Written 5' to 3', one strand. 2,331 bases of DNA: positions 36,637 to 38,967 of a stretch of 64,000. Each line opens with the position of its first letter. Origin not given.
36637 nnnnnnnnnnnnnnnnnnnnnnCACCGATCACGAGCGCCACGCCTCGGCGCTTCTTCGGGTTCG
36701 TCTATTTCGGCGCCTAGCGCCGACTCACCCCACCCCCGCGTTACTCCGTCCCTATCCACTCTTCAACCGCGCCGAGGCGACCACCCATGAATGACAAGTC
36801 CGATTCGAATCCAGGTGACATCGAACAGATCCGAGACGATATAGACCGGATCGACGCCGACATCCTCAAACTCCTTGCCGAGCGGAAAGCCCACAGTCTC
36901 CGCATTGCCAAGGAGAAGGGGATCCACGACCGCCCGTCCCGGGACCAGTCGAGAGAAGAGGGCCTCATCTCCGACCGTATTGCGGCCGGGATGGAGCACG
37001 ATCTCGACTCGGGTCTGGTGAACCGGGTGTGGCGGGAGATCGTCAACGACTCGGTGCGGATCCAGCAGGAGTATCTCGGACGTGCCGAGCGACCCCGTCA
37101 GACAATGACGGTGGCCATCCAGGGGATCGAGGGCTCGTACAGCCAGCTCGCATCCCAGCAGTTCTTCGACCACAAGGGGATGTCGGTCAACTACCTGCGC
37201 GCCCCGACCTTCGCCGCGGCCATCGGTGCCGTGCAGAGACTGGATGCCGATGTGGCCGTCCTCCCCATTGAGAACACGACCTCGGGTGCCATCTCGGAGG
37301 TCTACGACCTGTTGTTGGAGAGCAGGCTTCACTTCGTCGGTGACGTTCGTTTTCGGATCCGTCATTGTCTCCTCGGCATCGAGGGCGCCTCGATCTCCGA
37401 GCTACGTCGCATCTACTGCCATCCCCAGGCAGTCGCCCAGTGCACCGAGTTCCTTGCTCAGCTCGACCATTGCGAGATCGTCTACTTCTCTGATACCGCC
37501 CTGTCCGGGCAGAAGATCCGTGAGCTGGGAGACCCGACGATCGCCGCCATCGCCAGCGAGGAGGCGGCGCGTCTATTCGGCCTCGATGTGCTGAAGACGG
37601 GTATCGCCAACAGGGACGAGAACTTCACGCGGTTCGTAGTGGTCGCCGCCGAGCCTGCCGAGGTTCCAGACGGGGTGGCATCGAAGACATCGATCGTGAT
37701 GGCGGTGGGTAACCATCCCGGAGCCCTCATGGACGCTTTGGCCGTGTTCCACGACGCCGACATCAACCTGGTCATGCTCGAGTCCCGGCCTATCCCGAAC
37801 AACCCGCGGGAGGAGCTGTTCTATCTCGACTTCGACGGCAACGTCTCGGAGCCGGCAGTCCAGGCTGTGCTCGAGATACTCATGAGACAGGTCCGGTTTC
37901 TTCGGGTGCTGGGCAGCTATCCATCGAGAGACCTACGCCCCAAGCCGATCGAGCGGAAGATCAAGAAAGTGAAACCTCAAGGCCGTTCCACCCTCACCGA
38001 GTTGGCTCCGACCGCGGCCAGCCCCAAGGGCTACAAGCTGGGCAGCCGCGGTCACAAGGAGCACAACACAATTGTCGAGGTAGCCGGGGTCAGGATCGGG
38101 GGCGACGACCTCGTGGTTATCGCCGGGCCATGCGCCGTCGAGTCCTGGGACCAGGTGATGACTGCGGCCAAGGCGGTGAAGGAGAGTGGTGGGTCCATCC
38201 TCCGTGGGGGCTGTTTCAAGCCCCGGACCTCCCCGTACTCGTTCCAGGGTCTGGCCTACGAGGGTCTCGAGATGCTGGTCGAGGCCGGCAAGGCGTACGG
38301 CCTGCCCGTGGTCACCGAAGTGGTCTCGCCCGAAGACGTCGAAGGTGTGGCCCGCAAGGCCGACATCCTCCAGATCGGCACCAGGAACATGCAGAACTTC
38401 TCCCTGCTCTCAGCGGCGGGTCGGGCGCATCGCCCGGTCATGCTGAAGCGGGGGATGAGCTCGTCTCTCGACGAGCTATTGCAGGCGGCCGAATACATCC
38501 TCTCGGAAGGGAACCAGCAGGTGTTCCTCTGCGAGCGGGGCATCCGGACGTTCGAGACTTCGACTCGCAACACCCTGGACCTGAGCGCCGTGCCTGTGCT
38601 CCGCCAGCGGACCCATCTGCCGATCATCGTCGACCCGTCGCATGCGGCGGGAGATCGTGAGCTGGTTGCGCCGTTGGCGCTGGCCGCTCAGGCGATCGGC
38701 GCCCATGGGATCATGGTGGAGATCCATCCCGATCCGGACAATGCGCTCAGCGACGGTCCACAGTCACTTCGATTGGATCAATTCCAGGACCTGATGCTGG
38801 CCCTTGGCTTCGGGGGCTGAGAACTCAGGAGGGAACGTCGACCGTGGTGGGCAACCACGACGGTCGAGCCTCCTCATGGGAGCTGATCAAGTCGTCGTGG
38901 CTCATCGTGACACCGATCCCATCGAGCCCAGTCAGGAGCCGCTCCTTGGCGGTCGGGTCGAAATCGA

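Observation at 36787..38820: Unusual trifunctional fusion: chorismate mutase, prephenate dehydratase-ACT and class I-beta DAHP synthase in one 677-aa protein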

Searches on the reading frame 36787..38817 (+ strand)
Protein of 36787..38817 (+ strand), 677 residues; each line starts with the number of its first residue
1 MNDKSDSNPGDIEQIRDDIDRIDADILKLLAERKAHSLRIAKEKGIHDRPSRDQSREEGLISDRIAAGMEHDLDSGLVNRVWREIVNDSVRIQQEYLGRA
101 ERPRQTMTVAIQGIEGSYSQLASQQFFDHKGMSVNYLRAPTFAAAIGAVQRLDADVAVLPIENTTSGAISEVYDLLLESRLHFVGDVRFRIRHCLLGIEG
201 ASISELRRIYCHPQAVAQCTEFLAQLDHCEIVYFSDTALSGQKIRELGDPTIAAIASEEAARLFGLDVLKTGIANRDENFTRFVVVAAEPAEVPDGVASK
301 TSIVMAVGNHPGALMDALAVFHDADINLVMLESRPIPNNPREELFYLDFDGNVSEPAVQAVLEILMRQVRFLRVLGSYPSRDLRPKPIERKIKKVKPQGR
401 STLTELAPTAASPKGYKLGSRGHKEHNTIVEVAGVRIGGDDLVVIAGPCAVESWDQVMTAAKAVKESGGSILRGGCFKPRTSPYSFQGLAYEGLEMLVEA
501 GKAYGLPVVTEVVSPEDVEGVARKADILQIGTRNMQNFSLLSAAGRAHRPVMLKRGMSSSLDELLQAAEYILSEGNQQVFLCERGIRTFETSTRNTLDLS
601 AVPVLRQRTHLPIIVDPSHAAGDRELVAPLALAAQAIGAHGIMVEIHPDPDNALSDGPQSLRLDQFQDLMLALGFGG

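Call 3: search_protein_families(library=pfam, proteins=[window:36787-38817:+], max_evalue=0.01)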
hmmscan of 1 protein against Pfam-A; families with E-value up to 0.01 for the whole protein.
window:36787-38817:+ (677 aa): 5 families
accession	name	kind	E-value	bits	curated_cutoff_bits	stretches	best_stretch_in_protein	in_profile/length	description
PF00793.26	DAHP_synth_1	-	1.3e-79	267.3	25.5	1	430-668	4-256/270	DAHP synthetase I family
PF00800.23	PDT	-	2.3e-53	181.1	25.2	1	109-289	1-179/181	Prephenate dehydratase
PF01817.26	CM_2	-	2.3e-15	57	27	1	15-94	1-80/80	Chorismate mutase type II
PF03102.20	NeuB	-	5.2e-08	33.1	22.1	1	489-662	53-223/241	NeuB family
PF01842.31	ACT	-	9.8e-05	22.5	27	1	303-361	3-61/66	ACT domain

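Call 4: search_protein_families(library=ncbifam, proteins=[window:36787-38817:+], max_evalue=0.01)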
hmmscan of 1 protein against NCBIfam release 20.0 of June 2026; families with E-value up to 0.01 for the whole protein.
window:36787-38817:+ (677 aa): 30 families (the best 25 are shown)
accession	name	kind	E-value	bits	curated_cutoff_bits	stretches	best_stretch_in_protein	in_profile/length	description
NF006421.0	PRK08673.1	subfamily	3.1e-128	427.8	335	1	395-671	48-324/338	3-deoxy-7-phosphoheptulonate synthase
NF009239.0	PRK12595.1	equivalog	7.9e-117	390.2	279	2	418-672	95-349/360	bifunctional 3-deoxy-7-phosphoheptulonate synthase/chorismate mutase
TIGR01361.1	DAHP_synth_Bsub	equivalog_domain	1.6e-115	385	267.75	1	419-670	3-254/260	3-deoxy-7-phosphoheptulonate synthase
NF041229.1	BagF_FevY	exception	8.6e-97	324.4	700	1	415-669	64-318/340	phospho-2-dehydro-3-deoxyheptonate aldolase BagF/FevY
NF009933.0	PRK13396.1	subfamily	2.1e-95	319.7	486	1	434-673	93-334/352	3-deoxy-7-phosphoheptulonate synthase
NF007910.0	PRK10622.1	equivalog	2.3e-93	313.2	577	1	12-384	7-381/386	bifunctional chorismate mutase/prephenate dehydratase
NF008866.0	PRK11899.1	equivalog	2.3e-63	214.1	359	1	105-385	4-280/283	prephenate dehydratase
NF008865.0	PRK11898.1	equivalog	1.2e-60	205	219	1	107-383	2-281/284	prephenate dehydratase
NF003543.0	PRK05198.1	equivalog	2.3e-35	121.9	242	1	430-671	5-262/273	3-deoxy-8-phosphooctulonate synthase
TIGR01362.1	KDO8P_synth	equivalog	1.6e-34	119.3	314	1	441-672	2-248/258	3-deoxy-8-phosphooctulonate synthase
NF009109.0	PRK12457.1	equivalog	1.1e-22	80.7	457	1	480-670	61-262/281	3-deoxy-8-phosphooctulonate synthase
TIGR01797.1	CM_P_1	equivalog_domain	3e-15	56.1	73.7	1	14-94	3-83/83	chorismate mutase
NF008400.0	PRK11199.1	equivalog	2.8e-12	46.3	273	1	11-166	4-157/374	bifunctional chorismate mutase/prephenate dehydrogenase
NF004925.0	PRK06285.1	equivalog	6e-09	35.9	77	1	11-99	8-96/99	chorismate mutase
NF006691.0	PRK09239.1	equivalog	5.4e-08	32.9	120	1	4-96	4-96/108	chorismate mutase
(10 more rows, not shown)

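Call 5: find_homologous_proteins(query=window:36787-38817:+, max_evalue=1e-10)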
Query window:36787-38817:+ (677 aa): 4243 proteins with E <= 1e-10 among 8000 candidates; the best 120 are listed.
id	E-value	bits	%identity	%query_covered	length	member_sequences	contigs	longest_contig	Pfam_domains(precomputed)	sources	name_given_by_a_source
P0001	0.0e+0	1459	97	100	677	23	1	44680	PF03102.21,PF00800.24,PF00793.27,PF01817.27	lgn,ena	-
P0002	0.0e+0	1433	95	100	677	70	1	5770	PF03102.21,PF00800.24,PF00793.27,PF01817.27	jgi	jgi:chorismate mutase/prephenate dehydratase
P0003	0.0e+0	1363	90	100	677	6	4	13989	PF03102.21,PF00800.24,PF00793.27,PF01817.27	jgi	jgi:chorismate mutase/prephenate dehydratase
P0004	0.0e+0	1356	89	100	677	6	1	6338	PF03102.21,PF00800.24,PF01842.32,PF00793.27,PF01817.27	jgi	jgi:chorismate mutase / prephenate dehydratase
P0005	0.0e+0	1356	88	100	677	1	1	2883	PF03102.21,PF00800.24,PF00793.27,PF01817.27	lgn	-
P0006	0.0e+0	1354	89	100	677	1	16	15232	PF03102.21,PF00800.24,PF01842.32,PF00793.27,PF01817.27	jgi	jgi:chorismate mutase/prephenate dehydratase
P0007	0.0e+0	1354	89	100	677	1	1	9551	PF03102.21,PF00800.24,PF00793.27,PF01817.27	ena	-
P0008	0.0e+0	1354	89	100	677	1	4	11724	PF03102.21,PF00800.24,PF01842.32,PF00793.27,PF01817.27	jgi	jgi:chorismate mutase/prephenate dehydratase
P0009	0.0e+0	1353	88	100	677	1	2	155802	PF03102.21,PF00800.24,PF00793.27,PF01817.27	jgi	jgi:chorismate mutase/prephenate dehydratase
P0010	0.0e+0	1349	89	100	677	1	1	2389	PF03102.21,PF00800.24,PF00793.27,PF01817.27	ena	-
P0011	0.0e+0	1349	88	100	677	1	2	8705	PF03102.21,PF00800.24,PF01842.32,PF00793.27,PF01817.27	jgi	jgi:chorismate mutase/prephenate dehydratase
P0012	0.0e+0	1347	88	100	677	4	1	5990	PF03102.21,PF00800.24,PF00793.27,PF01817.27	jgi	jgi:chorismate mutase/prephenate dehydratase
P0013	0.0e+0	1346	88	100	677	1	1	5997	PF03102.21,PF00800.24,PF00793.27,PF01817.27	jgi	jgi:chorismate mutase/prephenate dehydratase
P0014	0.0e+0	1345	89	100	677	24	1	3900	PF03102.21,PF00800.24,PF00793.27,PF01817.27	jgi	jgi:chorismate mutase/prephenate dehydratase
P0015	0.0e+0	1344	88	100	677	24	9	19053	PF03102.21,PF00800.24,PF00793.27,PF01817.27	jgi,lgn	jgi:chorismate mutase/prephenate dehydratase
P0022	0.0e+0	1328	87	100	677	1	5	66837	PF03102.21,PF00800.24,PF00793.27,PF01817.27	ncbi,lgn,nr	ncbi:MAG TPA: bifunctional 3-deoxy-7-phosphoheptulonate synthase/chorismate mutase [Acidimicrobiia b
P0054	0.0e+0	1198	78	100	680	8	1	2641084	PF03102.21,PF00800.24,PF00793.27,PF01817.27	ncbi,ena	-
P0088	0.0e+0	1100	72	100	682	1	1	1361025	PF03102.21,PF00800.24,PF00793.27,PF01817.27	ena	-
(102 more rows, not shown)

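Call 8: search_solved_structures(query=window:36787-38817:+, max_evalue=0.00001, show_alignments=3)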
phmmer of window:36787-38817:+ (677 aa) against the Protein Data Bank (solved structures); distinct sequences matched with E-value up to 0.00001: 59.
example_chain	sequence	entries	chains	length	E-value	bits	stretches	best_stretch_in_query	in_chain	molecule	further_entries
1vs1_A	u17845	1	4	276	4e-97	329.4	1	411-671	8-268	3-deoxy-7-phosphoheptulonate synthase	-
3nvt_A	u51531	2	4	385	1.4e-92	314.5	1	418-671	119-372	3-deoxy-D-arabino-heptulosonate 7-phosphate synthase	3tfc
4grs_A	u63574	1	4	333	9.6e-91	308.3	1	414-673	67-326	Phospho-2-dehydro-3-deoxyheptonate aldolase, 2-dehydro-3-deoxyphosphoheptonate aldolase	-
5j6f_A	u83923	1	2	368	3.7e-90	306.4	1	420-670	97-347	3-deoxy-D-arabino-heptulosonate 7-phosphate synthase, chorismate mutase-isozyme 3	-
1rzm_A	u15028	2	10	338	4e-90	306.3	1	414-670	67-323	Phospho-2-dehydro-3-deoxyheptonate aldolase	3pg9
1vr6_A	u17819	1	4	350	4.4e-90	306.2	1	414-670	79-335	Phospho-2-dehydro-3-deoxyheptonate aldolase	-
3pg8_A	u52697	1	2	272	7.7e-89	302.1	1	417-670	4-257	Phospho-2-dehydro-3-deoxyheptonate aldolase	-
4c1k_A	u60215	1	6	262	7.4e-88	298.8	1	422-673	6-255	2-DEHYDRO-3-DEOXYPHOSPHOHEPTONATE ALDOLASE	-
1zco_A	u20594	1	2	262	4e-87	296.4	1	425-673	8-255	2-dehydro-3-deoxyphosphoheptonate aldolase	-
4c1l_A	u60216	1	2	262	5e-87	296.1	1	422-673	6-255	2-dehydro-3-deoxyphosphoheptonate aldolase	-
2qmx_A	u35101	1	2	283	3.7e-44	154.5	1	108-378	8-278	Prephenate dehydratase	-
7alz_A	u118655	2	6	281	4.9e-41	144.2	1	108-387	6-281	Prephenate dehydratase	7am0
6vh5_A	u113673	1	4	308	5.8e-35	124.1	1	105-385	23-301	Prephenate dehydratase:Amino acid-binding ACT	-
3mwb_A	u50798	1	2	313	9.1e-27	97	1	111-387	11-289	Prephenate dehydratase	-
6mdy_A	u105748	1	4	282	3e-26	95.3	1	426-673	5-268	2-dehydro-3-deoxyphosphooctonate aldolase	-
1ecm_A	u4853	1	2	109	2.9e-10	42.5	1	13-97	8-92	ENDO-OXABICYCLIC TRANSITION STATE ANALOGUE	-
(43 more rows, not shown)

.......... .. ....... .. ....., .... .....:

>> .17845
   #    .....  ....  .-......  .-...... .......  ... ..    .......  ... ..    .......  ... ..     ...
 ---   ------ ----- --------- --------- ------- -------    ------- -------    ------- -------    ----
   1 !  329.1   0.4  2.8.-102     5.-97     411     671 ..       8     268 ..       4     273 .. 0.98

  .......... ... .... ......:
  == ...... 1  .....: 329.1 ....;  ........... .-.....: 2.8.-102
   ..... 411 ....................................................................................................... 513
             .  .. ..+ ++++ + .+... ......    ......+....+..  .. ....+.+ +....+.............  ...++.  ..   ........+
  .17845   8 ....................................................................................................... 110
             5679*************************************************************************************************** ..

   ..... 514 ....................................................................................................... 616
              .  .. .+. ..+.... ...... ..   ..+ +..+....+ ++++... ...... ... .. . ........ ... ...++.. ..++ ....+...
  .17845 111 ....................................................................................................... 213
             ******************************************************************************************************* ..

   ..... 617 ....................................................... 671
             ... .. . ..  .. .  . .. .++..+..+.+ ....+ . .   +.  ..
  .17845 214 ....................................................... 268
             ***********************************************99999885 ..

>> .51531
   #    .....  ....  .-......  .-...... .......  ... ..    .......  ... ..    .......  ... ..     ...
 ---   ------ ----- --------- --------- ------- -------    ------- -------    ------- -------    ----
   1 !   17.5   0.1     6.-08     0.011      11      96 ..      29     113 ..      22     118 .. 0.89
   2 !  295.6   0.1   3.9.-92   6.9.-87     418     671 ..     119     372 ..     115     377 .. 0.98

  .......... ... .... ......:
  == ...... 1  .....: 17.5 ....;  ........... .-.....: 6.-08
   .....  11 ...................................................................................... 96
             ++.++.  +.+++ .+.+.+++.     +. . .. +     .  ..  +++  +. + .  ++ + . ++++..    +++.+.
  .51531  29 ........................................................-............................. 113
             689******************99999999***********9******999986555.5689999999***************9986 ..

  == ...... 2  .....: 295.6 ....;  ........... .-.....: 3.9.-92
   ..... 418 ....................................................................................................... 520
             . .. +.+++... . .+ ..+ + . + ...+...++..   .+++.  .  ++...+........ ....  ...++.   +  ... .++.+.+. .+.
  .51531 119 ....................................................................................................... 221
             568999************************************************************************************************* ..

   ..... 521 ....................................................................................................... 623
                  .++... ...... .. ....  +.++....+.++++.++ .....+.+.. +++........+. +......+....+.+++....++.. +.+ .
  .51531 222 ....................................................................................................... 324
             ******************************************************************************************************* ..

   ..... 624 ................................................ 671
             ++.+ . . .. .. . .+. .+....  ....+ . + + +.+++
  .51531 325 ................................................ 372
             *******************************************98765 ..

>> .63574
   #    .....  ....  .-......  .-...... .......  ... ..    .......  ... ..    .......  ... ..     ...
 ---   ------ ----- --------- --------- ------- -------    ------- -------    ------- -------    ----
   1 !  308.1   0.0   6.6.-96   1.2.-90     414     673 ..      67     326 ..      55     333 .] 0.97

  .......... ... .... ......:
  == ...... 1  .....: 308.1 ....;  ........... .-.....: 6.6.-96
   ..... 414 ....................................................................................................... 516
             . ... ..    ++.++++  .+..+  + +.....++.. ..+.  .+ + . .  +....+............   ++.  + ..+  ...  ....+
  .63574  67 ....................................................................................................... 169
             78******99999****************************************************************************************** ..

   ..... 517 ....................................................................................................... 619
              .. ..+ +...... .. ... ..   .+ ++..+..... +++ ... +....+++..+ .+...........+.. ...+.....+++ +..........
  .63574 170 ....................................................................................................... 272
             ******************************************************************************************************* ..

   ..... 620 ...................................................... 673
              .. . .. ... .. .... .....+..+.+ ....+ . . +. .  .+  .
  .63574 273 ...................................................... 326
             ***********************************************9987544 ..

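Call 18: search_protein_representatives(protein=window:36787-38817:+)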
Query: 677 residues. Proteins with E-value up to 0.001 (for the whole library): 23671; up to 1e-10: 14067; up to 1e-30: 3943. The best 150 are listed.
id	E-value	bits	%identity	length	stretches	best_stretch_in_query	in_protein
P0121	2.6e-232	789.3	56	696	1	4-670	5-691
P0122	1.7e-191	654.4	49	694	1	1-674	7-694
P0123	1.3e-184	631.7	50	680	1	11-670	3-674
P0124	2.2e-179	614.4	49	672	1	12-671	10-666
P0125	5.6e-176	603.2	48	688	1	11-672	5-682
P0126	1.8e-175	601.5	46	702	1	11-674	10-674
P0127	5.8e-175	599.8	68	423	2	434-673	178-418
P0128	5.8e-172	589.9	47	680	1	11-669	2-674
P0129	1.2e-169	582.3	46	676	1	13-672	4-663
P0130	5.7e-169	580.0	45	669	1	12-673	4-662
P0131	3.4e-167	574.2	46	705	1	8-671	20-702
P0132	2.7e-165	567.9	41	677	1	12-671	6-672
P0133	8.9e-163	559.6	44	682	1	12-670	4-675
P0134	4.5e-160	550.6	42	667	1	10-672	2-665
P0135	2.4e-154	531.7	51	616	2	277-676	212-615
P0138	1.9e-150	518.8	43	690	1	6-662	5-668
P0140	1.8e-142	492.5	44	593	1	108-672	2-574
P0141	1.7e-141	489.3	48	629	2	412-671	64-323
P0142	3.8e-141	488.1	45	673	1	11-667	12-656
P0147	5.7e-139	480.9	43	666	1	10-644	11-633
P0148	8.6e-139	480.3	46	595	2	279-673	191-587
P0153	3.1e-128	445.5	37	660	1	11-672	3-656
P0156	6.3e-125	434.5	38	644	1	13-651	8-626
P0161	4.5e-119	415.2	36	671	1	12-651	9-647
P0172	5.0e-112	391.9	35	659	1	5-646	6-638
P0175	2.0e-110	386.6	36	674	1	12-647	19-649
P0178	5.3e-108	378.6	56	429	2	414-671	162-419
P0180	3.3e-107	376.0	38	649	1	13-654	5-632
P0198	1.2e-95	337.9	38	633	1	10-653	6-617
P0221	9.8e-90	318.3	33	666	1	10-647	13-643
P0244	6.6e-85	302.3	30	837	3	105-675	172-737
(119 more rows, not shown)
